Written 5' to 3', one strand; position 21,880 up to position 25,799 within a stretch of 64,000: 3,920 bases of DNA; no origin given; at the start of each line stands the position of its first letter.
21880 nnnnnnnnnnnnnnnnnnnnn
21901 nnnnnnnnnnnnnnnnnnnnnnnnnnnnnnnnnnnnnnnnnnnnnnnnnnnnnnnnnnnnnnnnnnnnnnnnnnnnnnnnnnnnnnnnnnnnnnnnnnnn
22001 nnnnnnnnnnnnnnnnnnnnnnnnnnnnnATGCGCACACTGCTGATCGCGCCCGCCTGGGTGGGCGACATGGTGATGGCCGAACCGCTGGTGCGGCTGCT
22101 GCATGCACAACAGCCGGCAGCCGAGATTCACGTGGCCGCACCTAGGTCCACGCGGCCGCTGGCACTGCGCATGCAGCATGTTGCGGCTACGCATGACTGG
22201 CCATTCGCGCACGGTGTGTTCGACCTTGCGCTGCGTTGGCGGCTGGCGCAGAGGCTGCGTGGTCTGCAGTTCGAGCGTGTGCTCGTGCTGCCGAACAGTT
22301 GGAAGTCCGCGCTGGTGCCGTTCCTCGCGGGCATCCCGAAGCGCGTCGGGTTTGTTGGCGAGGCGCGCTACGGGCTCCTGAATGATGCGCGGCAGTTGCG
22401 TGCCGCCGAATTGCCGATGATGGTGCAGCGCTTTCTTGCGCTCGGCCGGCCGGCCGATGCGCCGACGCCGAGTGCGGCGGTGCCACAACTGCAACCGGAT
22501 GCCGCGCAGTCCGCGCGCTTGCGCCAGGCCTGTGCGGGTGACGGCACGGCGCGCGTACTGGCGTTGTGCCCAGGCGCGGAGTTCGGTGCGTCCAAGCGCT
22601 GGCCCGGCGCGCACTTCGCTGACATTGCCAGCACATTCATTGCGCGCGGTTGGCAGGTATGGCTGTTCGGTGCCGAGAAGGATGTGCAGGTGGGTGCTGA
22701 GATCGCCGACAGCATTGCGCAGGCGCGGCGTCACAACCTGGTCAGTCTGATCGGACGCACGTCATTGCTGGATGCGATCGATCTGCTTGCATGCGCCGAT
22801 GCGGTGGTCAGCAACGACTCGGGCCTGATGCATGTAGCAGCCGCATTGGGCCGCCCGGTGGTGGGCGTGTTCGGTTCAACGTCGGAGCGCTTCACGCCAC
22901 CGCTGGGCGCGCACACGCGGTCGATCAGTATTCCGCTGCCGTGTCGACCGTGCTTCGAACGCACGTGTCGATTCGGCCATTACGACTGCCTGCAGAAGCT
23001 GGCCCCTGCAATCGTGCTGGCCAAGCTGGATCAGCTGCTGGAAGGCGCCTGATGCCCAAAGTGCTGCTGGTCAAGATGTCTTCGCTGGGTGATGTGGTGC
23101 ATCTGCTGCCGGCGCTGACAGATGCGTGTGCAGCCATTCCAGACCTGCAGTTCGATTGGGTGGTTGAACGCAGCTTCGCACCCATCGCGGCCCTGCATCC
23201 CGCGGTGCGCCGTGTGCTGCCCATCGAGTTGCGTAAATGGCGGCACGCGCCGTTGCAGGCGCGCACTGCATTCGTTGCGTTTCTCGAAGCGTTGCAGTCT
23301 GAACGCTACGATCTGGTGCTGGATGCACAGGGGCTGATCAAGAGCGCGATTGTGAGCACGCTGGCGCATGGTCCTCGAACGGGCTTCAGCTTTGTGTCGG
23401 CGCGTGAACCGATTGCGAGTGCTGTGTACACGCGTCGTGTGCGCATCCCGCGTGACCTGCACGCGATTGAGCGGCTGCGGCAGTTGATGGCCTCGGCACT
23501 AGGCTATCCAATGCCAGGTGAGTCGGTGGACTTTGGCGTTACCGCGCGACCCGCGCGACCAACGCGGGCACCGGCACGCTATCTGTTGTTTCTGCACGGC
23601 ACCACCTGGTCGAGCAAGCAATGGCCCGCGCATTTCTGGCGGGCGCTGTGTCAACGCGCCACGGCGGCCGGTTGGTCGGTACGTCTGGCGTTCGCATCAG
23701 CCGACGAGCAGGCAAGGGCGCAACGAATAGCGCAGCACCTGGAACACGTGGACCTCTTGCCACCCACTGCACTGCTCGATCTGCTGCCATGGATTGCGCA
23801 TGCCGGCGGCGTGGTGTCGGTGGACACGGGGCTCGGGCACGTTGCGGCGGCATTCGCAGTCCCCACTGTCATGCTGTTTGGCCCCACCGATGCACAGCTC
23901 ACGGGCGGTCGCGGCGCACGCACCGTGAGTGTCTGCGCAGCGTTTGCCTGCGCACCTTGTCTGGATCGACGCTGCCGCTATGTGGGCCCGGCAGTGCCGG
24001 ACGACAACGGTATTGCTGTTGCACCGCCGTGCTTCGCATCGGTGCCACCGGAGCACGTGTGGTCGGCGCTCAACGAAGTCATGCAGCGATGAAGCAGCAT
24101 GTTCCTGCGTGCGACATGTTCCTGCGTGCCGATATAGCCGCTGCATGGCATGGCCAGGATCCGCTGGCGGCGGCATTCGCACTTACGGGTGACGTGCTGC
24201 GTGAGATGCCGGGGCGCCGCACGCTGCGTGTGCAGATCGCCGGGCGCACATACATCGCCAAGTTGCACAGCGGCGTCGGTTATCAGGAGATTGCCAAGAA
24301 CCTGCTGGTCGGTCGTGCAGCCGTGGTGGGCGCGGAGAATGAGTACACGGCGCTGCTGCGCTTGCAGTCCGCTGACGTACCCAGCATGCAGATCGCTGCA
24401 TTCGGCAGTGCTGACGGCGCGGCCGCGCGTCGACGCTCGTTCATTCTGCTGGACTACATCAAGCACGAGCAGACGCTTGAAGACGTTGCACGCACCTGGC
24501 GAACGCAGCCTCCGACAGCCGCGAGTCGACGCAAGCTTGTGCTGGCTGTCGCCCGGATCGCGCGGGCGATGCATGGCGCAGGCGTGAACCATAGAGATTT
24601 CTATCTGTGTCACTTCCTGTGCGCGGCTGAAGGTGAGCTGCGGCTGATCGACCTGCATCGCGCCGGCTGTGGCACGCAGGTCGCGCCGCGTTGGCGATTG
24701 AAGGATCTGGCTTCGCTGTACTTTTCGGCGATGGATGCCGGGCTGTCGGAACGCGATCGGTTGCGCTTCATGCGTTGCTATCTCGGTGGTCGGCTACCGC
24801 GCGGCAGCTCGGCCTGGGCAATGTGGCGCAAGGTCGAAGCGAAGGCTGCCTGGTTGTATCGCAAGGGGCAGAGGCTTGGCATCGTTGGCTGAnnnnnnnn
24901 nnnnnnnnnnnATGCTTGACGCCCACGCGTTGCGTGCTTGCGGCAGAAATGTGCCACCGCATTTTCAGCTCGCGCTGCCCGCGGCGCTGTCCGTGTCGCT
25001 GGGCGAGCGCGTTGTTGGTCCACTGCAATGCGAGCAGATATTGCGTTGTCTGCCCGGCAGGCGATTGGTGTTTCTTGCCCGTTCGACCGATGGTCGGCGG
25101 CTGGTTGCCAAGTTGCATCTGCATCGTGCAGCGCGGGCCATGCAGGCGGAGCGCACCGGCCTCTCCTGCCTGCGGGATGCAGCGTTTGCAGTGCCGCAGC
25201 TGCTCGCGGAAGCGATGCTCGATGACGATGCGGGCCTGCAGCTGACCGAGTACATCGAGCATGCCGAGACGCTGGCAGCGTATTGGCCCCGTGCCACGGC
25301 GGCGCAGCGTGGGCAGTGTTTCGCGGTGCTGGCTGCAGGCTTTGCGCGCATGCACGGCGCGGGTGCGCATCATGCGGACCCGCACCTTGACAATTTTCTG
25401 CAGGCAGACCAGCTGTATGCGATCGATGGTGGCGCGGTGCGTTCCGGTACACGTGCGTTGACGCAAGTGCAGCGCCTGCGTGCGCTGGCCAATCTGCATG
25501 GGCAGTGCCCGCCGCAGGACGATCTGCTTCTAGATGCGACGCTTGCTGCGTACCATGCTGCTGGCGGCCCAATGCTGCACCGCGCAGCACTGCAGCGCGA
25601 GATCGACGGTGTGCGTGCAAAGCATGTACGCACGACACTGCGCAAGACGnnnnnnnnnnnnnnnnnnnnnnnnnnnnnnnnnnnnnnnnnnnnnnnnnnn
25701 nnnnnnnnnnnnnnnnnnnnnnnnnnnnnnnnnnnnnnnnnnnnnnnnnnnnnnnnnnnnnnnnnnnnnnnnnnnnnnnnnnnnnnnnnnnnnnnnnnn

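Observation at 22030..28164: Compact LPS inner-core cluster with three Kdo/WaaP-type kinase domains (two fused) and a carbamoyltransferase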

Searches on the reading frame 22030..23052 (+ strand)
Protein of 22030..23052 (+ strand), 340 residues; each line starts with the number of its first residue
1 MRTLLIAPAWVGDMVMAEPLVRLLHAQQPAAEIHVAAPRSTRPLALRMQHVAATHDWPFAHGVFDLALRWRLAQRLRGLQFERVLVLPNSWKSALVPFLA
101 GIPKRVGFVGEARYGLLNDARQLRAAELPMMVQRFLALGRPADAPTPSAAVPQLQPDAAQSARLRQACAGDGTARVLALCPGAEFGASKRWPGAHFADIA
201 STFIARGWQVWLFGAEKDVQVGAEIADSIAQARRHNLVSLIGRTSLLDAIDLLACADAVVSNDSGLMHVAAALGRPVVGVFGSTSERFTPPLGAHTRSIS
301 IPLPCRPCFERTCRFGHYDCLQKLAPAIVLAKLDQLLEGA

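Call 9: search_protein_families(library=pfam, proteins=[window:22030-23052:+], max_evalue=0.01)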
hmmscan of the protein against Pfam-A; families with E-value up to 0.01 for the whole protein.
window:22030-23052:+ (340 aa): 1 family
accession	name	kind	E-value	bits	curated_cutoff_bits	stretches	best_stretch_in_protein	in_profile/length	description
PF01075.23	Glyco_transf_9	-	7.1e-69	232.3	22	1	69-318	1-246/247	Glycosyltransferase family 9 (heptosyltransferase)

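Call 10: search_protein_families(library=ncbifam, proteins=[window:22030-23052:+], max_evalue=0.01)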
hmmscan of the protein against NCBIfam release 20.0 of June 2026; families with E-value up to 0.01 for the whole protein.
window:22030-23052:+ (340 aa): 6 families
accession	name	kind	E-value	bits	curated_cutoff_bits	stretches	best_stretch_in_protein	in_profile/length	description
TIGR02195.1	heptsyl_trn_II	equivalog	9e-123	409.7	134.6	1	3-337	2-338/339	lipopolysaccharide heptosyltransferase II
NF008162.0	PRK10916.1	equivalog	2.7e-92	309.6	569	1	1-338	1-344/348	ADP-heptose--LPS heptosyltransferase RfaF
TIGR02201.1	heptsyl_trn_III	equivalog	8.2e-21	74.4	170.2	1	2-297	1-302/344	putative lipopolysaccharide heptosyltransferase III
TIGR02193.1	heptsyl_trn_I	equivalog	1.5e-17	63.8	185.3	1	72-296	77-296/320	lipopolysaccharide heptosyltransferase I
NF007742.0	PRK10422.1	equivalog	2.1e-13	49.8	467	1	2-292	7-299/352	lipopolysaccharide core heptosyltransferase RfaQ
NF008204.0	PRK10964.1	equivalog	1.3e-11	44.2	437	1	152-288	157-286/322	lipopolysaccharide heptosyltransferase RfaC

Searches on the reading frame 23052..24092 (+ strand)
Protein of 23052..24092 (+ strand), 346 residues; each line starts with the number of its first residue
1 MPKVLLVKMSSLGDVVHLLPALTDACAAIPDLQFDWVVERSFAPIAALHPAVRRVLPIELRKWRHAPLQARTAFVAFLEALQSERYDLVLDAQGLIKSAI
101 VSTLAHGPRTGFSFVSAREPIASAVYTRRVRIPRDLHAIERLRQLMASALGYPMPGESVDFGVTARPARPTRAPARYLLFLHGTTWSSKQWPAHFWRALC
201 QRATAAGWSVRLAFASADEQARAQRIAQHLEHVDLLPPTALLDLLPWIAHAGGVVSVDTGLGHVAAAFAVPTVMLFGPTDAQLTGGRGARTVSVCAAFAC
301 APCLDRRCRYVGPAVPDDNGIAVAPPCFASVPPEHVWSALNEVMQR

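Call 9: search_protein_families(library=pfam, proteins=[window:23052-24092:+], max_evalue=0.01)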
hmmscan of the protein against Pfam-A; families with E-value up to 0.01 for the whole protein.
window:23052-24092:+ (346 aa): 1 family
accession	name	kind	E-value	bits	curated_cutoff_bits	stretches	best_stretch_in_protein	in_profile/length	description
PF01075.23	Glyco_transf_9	-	2.1e-59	201.3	22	1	76-310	3-243/247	Glycosyltransferase family 9 (heptosyltransferase)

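Call 10: search_protein_families(library=ncbifam, proteins=[window:23052-24092:+], max_evalue=0.01)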
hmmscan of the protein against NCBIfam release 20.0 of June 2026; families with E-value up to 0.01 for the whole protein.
window:23052-24092:+ (346 aa): 6 families
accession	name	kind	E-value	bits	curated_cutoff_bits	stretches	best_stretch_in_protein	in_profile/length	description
TIGR02193.1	heptsyl_trn_I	equivalog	2.3e-96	322.8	185.3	1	3-296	1-301/320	lipopolysaccharide heptosyltransferase I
NF008204.0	PRK10964.1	equivalog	3.4e-95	318.9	437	1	3-296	2-299/322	lipopolysaccharide heptosyltransferase RfaC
TIGR02195.1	heptsyl_trn_II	equivalog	3e-19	69.3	134.6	1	3-310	1-316/339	lipopolysaccharide heptosyltransferase II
TIGR02201.1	heptsyl_trn_III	equivalog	2.7e-17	62.8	170.2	1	3-282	1-292/344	putative lipopolysaccharide heptosyltransferase III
NF007742.0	PRK10422.1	equivalog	2.2e-11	43.2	467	2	189-283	197-295/352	lipopolysaccharide core heptosyltransferase RfaQ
NF008162.0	PRK10916.1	equivalog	8.2e-10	38.4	569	1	188-285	194-296/348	ADP-heptose--LPS heptosyltransferase RfaF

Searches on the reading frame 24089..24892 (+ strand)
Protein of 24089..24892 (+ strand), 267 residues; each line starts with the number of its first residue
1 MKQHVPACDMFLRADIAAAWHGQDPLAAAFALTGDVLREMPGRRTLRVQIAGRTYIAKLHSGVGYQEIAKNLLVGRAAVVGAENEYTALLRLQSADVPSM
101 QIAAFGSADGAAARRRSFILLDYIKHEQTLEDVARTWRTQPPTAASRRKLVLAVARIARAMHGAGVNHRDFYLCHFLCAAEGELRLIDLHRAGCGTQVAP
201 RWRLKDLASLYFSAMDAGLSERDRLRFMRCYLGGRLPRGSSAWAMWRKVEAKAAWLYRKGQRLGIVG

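Call 9: search_protein_families(library=pfam, proteins=[window:24089-24892:+], max_evalue=0.01)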
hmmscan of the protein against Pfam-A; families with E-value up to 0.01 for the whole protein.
window:24089-24892:+ (267 aa): 1 family
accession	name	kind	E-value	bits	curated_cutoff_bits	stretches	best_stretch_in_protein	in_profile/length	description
PF06293.20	Kdo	-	9.6e-41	139.9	21.3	1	31-231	5-207/207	Lipopolysaccharide kinase (Kdo/WaaP) family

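Call 10: search_protein_families(library=ncbifam, proteins=[window:24089-24892:+], max_evalue=0.01)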
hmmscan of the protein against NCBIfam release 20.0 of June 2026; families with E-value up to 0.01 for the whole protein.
window:24089-24892:+ (267 aa): 3 families
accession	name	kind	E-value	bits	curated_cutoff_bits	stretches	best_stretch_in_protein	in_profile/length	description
NF011703.0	PRK15123.1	equivalog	2.8e-83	278.9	170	1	10-262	3-263/268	lipopolysaccharide core heptose(I) kinase RfaP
NF002475.0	PRK01723.1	equivalog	2.7e-05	23.3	142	1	116-210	121-207/241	3-deoxy-D-manno-octulosonic acid kinase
NF038150.1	lanthi_synth_IV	equivalog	0.00017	20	650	1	84-192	241-345/851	class IV lanthionine synthetase LanL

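Call 49: search_solved_structures(query=window:24089-24892:+, max_evalue=0.001, show_alignments=1)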
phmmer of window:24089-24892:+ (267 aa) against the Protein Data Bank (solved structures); distinct sequences matched with E-value up to 0.001: 1.
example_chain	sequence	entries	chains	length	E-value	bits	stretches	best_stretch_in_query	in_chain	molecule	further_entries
6dfl_A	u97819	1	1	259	3.1e-60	207.2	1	16-262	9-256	Lipopolysaccharide core heptose(I) kinase RfaP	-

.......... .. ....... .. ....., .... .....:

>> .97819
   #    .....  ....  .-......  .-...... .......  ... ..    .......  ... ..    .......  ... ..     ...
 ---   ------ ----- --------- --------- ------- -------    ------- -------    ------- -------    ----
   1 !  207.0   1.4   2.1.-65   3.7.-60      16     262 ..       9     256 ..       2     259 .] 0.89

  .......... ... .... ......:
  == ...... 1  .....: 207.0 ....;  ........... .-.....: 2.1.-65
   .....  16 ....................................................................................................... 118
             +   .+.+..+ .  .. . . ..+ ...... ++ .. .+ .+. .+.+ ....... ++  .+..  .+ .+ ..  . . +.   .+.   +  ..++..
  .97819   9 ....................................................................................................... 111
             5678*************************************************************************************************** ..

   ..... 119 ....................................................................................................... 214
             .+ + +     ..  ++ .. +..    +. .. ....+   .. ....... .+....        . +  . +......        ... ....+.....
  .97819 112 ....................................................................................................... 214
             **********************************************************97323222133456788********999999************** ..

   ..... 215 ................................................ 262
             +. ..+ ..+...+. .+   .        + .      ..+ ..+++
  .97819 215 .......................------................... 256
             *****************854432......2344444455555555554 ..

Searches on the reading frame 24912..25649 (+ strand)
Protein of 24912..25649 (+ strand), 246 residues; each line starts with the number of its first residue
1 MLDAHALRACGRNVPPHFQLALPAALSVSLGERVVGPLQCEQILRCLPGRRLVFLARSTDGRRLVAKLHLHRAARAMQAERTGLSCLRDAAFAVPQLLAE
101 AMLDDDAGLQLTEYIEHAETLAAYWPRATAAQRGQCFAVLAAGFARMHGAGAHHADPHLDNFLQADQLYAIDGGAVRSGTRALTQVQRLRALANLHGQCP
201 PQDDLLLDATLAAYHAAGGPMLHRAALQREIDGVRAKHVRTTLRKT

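Call 9: search_protein_families(library=pfam, proteins=[window:24912-25640:+], max_evalue=0.01)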
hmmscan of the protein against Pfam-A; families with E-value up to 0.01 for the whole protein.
window:24912-25640:+ (243 aa): 1 family
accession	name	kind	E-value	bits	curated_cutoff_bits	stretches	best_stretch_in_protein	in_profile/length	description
PF06293.20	Kdo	-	6.5e-06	26.2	21.3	1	77-164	58-151/207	Lipopolysaccharide kinase (Kdo/WaaP) family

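Call 54: predict_structure(alignment_id=A2)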
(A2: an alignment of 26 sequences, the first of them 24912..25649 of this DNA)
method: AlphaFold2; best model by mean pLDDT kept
length: 246 residues; sequences in the alignment: 26
mean_pLDDT: 95.3   pTM: 0.89
mean pLDDT of the five models: 95.3, 94.7, 94.7, 94.3, 93.9
residues with pLDDT >= 90: 230; 70-90: 12; 50-70: 4; < 50: 0
segments of 3 or more residues with pLDDT < 50: none
pLDDT, mean of each block of 10 residues (from residue 1): 95 96 79 82 95 96 97 97 98 96 95 97 97 98 98 96 97 95 96 96 98 98 98 97 94
secondary structure, 60 per line:
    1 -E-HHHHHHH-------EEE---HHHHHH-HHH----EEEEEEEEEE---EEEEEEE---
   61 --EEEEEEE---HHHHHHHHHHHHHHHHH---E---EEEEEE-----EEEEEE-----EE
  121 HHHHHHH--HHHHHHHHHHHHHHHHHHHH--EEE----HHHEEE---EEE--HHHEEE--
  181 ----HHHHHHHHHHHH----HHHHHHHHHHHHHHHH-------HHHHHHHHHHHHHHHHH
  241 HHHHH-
elements in order: H4-10 E18-20 H24-29 E38-47 E51-57 E63-69 H73-89 E97-102 E108-113 H121-127 H130-149 E152-154 E162-164 E168-170 E176-178 H185-196 H201-216 H224-245

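Call 55: search_protein_representatives(protein=window:24912-25649:+)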
Query: 246 residues. Proteins with E-value up to 0.001 (for the whole library): 746; up to 1e-10: 231; up to 1e-30: 2. The best 150 are listed.
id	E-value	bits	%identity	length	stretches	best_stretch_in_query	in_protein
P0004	3.2e-101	354.4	74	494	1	1-246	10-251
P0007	1.0e-30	123.7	44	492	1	20-245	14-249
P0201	2.2e-24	103.0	37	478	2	33-245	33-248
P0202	2.1e-22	96.5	41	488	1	2-246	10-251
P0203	8.5e-22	94.5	35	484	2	6-245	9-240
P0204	3.7e-21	92.4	39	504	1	19-235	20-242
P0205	8.0e-21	91.3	39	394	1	36-246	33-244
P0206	3.8e-20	89.1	44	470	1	38-215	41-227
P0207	4.4e-20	88.9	40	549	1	2-224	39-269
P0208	2.3e-19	86.5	39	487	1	34-215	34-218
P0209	4.5e-19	85.6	31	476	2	24-245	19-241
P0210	6.5e-19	85.1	36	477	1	18-244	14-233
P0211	1.3e-18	84.1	38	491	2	7-220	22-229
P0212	1.5e-18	83.9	37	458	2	21-241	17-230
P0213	2.6e-18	83.1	36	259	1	37-224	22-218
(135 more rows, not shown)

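Call 59: fold_search(model_id=the predicted structure, library=pdb)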
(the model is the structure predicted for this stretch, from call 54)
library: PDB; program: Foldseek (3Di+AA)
matches with E <= 10: 1988; with E <= 0.001: 1719
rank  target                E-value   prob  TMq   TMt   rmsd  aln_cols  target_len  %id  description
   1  7szd_A                1.0e-09  1.00  0.59  0.62   4.4       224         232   18  Crystal Structure Analysis of human PRPK complex with a compound (released 2022-12-14)
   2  7sza_C                1.8e-09  1.00  0.59  0.63   4.6       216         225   18  Crystal Structure Analysis of human PRPK complex with a compound (released 2023-01-25)
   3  7szc_A                2.4e-09  1.00  0.58  0.62   4.2       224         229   18  Crystal Structure Analysis of human PRPK complex with a compound (released 2022-12-14)
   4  7szc_C                2.5e-09  1.00  0.60  0.65   6.0       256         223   18  Crystal Structure Analysis of human PRPK complex with a compound (released 2022-12-14)
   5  7sza_A                4.0e-09  1.00  0.60  0.63   4.4       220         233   18  Crystal Structure Analysis of human PRPK complex with a compound (released 2023-01-25)
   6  6wqx_C                4.0e-09  1.00  0.57  0.60   4.6       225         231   20  Human PRPK-TPRKB complex (released 2021-02-17)
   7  7szb_A                4.3e-09  1.00  0.58  0.62   4.7       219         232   18  Crystal Structure Analysis of human PRPK complex with a compound (released 2023-01-25)
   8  7szb_C                5.1e-09  1.00  0.59  0.63   4.6       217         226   18  Crystal Structure Analysis of human PRPK complex with a compound (released 2023-01-25)
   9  6g4j_A                5.4e-09  1.00  0.58  0.53   9.2       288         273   16  Structure of the protein kinase YabT from Bacillus subtilis in complex with an alphaREP crystallization helper (released 2019-01-30)
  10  7rj6_A                1.1e-08  1.00  0.49  0.40   9.1       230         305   16  CRYSTAL STRUCTURE OF AP2 ASSOCIATED KINASE 1 ISOFORM 1 COMPLEXED WITH LIGAND (2R)-2-AMINO-N-[3-(DIFLUOROM ETHOXY)-4-(1 (released 2022-02-23)
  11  7lvh_B                3.0e-08  1.00  0.49  0.43   7.9       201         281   16  CRYSTAL STRUCTURE OF AP2 ASSOCIATED KINASE 1 ISOFORM 1 COMPLEXED WITH LIGAND N-[3-METHOXY-4-(1,3-OXAZOL-5-YL)PHENYL]-3 (released 2021-07-28)
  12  8gmd_A                6.4e-08  1.00  0.48  0.41   8.2       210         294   15  CRYSTAL STRUCTURE OF AP2 ASSOCIATED KINASE 1 COMPLEXED WITH (5P)-3-({(8R)-5-[(4-aminopiperidin-1-yl)methyl]pyrrolo[2,1 (released 2023-07-12)
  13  5l4q_B                8.6e-08  1.00  0.50  0.43   8.2       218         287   15  Crystal Structure of Adaptor Protein 2 Associated Kinase 1 (AAK1) in Complex with LKB1 (AAK1 Dual Inhibitor) (released 2016-06-08)
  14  7lvh_A                9.1e-08  1.00  0.49  0.43   8.5       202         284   15  CRYSTAL STRUCTURE OF AP2 ASSOCIATED KINASE 1 ISOFORM 1 COMPLEXED WITH LIGAND N-[3-METHOXY-4-(1,3-OXAZOL-5-YL)PHENYL]-3 (released 2021-07-28)
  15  4w9x                  9.1e-08  1.00  0.48  0.41   7.9       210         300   17  Crystal Structure of BMP-2-inducible kinase in complex with baricitinib (released 2014-09-10)
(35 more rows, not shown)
